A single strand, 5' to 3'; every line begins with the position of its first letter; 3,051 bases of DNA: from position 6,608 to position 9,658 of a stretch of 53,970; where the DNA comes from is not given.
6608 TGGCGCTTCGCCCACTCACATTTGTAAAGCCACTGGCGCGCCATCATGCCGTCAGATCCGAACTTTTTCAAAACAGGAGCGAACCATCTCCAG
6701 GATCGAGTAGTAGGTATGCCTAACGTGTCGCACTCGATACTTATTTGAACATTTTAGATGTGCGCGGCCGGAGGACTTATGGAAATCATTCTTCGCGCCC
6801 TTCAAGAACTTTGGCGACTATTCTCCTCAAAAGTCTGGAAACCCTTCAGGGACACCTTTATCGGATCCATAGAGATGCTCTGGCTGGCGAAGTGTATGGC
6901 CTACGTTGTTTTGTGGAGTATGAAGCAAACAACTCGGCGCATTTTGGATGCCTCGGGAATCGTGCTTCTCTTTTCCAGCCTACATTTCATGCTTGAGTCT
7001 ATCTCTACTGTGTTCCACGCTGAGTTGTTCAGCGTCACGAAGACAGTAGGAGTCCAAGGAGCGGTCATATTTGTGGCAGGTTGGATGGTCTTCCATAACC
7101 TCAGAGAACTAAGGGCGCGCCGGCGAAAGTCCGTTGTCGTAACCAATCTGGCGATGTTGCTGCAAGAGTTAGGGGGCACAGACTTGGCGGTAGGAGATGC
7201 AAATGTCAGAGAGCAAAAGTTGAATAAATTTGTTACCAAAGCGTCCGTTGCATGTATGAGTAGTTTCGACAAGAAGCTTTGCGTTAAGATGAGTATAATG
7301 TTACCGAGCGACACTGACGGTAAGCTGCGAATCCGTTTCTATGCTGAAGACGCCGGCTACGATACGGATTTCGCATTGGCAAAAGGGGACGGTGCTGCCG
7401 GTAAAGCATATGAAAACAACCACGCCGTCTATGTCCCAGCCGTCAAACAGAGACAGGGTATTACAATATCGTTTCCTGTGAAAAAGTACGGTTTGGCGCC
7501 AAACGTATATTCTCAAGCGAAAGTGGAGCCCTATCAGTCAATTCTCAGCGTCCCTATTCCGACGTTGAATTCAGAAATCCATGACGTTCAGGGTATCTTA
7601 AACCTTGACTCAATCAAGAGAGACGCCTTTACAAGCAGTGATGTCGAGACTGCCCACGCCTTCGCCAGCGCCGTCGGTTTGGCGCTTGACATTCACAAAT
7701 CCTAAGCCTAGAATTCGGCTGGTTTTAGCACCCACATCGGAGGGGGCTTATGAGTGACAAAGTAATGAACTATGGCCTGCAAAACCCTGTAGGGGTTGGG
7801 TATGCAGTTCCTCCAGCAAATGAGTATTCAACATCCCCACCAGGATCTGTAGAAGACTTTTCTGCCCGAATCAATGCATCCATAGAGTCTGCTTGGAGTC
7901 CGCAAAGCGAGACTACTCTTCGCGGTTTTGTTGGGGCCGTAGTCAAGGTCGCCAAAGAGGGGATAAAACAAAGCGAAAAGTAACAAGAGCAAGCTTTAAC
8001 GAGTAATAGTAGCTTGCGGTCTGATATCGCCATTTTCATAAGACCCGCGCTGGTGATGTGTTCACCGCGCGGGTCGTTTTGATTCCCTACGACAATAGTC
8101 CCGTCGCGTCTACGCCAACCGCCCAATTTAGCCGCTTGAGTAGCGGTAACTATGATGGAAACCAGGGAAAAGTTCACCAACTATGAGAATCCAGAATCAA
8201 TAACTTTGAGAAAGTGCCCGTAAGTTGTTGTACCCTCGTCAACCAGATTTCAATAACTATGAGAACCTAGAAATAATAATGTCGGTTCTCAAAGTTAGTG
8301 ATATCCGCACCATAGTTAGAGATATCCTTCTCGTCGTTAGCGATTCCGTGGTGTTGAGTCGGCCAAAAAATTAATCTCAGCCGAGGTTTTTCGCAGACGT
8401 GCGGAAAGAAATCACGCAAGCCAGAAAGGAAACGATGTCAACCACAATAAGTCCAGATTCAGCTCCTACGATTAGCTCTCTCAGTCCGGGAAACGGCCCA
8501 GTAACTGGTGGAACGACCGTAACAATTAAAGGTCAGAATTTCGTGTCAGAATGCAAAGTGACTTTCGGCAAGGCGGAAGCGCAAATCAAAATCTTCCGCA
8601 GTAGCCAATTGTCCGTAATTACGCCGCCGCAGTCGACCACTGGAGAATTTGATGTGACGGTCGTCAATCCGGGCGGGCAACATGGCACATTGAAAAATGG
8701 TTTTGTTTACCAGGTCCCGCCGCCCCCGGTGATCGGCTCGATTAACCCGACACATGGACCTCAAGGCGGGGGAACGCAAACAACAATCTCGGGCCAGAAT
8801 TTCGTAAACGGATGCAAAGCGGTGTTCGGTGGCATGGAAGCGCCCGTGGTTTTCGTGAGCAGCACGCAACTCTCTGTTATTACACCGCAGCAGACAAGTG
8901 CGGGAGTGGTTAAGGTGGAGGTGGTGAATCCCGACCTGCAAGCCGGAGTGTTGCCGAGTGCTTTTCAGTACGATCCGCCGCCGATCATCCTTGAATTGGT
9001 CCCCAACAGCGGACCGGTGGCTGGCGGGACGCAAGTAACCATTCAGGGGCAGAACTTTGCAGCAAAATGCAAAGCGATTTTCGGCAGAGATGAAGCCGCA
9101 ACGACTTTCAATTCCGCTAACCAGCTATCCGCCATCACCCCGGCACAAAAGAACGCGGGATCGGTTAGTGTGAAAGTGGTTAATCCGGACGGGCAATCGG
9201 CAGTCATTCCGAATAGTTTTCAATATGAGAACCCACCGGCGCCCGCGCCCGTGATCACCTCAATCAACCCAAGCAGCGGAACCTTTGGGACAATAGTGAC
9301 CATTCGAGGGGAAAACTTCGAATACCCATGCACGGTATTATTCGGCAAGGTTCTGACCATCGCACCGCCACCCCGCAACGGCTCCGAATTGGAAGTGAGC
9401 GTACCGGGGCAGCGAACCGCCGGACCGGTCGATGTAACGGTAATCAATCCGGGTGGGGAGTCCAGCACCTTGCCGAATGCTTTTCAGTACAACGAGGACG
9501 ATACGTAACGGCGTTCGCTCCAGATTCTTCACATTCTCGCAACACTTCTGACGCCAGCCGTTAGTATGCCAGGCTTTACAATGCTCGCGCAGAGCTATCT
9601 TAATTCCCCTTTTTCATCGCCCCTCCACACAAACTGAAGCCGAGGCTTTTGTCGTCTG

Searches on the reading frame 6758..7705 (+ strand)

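Call 3: search_protein_families(library=pfam, proteins=[window:6758-7705:+], max_evalue=0.01)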
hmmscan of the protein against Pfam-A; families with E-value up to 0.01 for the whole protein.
window:6758-7705:+ (315 aa): 2 families
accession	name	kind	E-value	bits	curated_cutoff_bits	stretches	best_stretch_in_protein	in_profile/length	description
PF13185.12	GAF_2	-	2.7e-05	24.8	28.6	1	180-311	24-136/136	GAF domain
PF01590.32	GAF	-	0.001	20.1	22.4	1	251-310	79-133/133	GAF domain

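Call 4: search_protein_families(library=padloc, proteins=[window:6758-7705:+], max_evalue=0.01)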
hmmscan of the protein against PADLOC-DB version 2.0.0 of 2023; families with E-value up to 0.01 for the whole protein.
window:6758-7705:+ (315 aa): 0 families

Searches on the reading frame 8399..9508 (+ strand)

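Call 3: search_protein_families(library=pfam, proteins=[window:8399-9508:+], max_evalue=0.01)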
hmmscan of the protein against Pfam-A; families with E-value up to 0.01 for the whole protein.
window:8399-9508:+ (369 aa): 4 families
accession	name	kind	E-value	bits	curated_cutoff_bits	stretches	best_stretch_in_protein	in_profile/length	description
PF01833.30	TIG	-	8.1e-54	180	20.9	4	23-98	1-78/84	IPT/TIG domain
PF20144.5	TIG_SUH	-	1.2e-14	54.7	24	1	38-80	15-56/94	TIG domain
PF16179.11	RHD_dimer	-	1.2e-05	25.7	28.3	0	25-62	2-40/103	Rel homology dimerisation domain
PF23722.1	Beta-sand_DEX1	-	0.00071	20.6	27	0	241-267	63-89/99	DEX1 beta-sandwich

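Call 4: search_protein_families(library=padloc, proteins=[window:8399-9508:+], max_evalue=0.01)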
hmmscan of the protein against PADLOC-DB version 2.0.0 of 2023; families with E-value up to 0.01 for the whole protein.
window:8399-9508:+ (369 aa): 0 families
